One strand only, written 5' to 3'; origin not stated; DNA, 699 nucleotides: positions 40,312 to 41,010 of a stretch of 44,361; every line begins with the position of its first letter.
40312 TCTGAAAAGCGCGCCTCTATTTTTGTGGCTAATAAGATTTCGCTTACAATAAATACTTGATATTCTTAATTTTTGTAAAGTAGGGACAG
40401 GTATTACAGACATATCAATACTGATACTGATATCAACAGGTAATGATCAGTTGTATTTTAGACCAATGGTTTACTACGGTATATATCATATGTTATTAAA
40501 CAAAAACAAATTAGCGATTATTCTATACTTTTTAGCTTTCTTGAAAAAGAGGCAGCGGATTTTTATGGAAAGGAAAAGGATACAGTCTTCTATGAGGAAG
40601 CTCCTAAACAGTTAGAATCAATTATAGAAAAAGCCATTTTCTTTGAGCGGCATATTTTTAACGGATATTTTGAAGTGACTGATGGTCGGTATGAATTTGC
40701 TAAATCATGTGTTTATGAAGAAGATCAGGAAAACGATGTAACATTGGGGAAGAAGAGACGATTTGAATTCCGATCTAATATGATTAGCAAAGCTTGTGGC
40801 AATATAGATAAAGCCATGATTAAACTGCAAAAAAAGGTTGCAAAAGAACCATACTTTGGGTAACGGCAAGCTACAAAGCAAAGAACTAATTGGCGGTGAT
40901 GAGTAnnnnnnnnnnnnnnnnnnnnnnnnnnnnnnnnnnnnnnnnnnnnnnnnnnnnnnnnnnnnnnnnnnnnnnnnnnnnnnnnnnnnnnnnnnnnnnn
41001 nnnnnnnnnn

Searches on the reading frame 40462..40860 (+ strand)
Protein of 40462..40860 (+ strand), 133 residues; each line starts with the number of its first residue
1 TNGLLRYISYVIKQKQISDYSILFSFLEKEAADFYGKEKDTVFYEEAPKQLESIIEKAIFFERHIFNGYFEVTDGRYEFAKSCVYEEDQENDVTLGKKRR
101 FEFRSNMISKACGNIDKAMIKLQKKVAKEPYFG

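Call 84: search_protein_families(library=pfam, proteins=[window:40462-40860:+], max_evalue=0.01)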
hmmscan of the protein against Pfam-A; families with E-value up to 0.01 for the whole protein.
window:40462-40860:+ (133 aa): 0 families

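Call 86: find_homologous_proteins(query=window:40462-40860:+, max_evalue=0.01)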
Query window:40462-40860:+ (133 aa): 8 proteins with E <= 0.01 among 11 candidates.
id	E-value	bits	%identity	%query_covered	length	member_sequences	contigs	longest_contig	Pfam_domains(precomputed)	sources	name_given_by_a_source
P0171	5.0e-48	180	73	90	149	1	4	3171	-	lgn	-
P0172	1.5e-42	163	64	93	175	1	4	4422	-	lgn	-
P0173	1.2e-38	150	68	80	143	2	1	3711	-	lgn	-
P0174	1.1e-35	140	63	89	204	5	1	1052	-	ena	-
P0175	1.1e-35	140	59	89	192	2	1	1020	-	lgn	-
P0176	3.0e-34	136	66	80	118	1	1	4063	-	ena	-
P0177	2.6e-32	129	73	66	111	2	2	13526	-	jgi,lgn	jgi:hypothetical protein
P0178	3.4e-20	90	56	73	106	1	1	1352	-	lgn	-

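Call 87: find_encoding_contigs(protein=P0177, flank=5000, max_places=3)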
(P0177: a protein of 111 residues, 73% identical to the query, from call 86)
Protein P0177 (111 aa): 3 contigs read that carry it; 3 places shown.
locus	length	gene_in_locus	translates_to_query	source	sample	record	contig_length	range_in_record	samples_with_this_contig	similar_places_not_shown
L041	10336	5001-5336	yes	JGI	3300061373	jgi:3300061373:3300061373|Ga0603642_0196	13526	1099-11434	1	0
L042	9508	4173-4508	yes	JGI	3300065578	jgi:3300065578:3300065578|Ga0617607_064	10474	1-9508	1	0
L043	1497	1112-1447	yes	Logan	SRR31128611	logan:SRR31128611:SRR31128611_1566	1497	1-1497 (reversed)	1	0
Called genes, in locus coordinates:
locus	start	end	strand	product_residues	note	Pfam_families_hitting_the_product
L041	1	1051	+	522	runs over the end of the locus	-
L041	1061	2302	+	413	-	PF00037:Fer4 (faint), PF12838:Fer4_7, PF13187:Fer4_9 (weak), PF04432:FrhB_FdhB_C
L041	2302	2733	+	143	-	-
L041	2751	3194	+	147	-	PF01467:CTP_transf_like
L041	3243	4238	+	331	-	PF00106:adh_short, PF01073:3Beta_HSD, PF01370:Epimerase, PF02719:Polysacc_synt_2, PF04321:RmlD_sub_bind, PF05368:NmrA, PF08659:KR, PF13460:NAD_binding_10, +2 more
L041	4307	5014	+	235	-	-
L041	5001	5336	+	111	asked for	-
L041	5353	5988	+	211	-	PF14253:AbiH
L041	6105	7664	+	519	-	PF13384:HTH_23 (weak), PF22483:Mu-transpos_C_2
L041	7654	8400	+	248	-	PF01695:IstB_IS21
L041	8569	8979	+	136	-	PF14253:AbiH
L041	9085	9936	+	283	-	-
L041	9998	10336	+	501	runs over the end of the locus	PF08867:FRG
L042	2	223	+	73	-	?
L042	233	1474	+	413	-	PF00037:Fer4 (faint), PF12838:Fer4_7, PF13187:Fer4_9 (weak), PF04432:FrhB_FdhB_C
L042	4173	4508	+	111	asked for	-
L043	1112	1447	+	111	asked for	-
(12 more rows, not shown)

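Call 88: find_encoding_contigs(protein=P0172, flank=5000, max_places=4)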
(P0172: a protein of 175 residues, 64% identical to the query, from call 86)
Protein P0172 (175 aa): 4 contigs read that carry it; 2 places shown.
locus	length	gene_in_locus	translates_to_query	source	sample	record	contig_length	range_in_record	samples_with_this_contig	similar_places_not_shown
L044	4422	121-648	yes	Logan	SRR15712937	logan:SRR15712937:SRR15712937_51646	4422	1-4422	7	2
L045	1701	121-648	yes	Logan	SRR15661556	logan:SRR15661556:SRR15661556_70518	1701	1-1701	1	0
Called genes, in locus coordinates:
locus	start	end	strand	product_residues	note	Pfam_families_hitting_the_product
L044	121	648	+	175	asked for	-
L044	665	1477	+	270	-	PF08867:FRG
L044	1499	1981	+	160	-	-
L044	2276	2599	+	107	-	-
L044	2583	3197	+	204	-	-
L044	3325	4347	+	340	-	PF09509:Hypoth_Ymh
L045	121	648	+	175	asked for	-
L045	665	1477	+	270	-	PF08867:FRG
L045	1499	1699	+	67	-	?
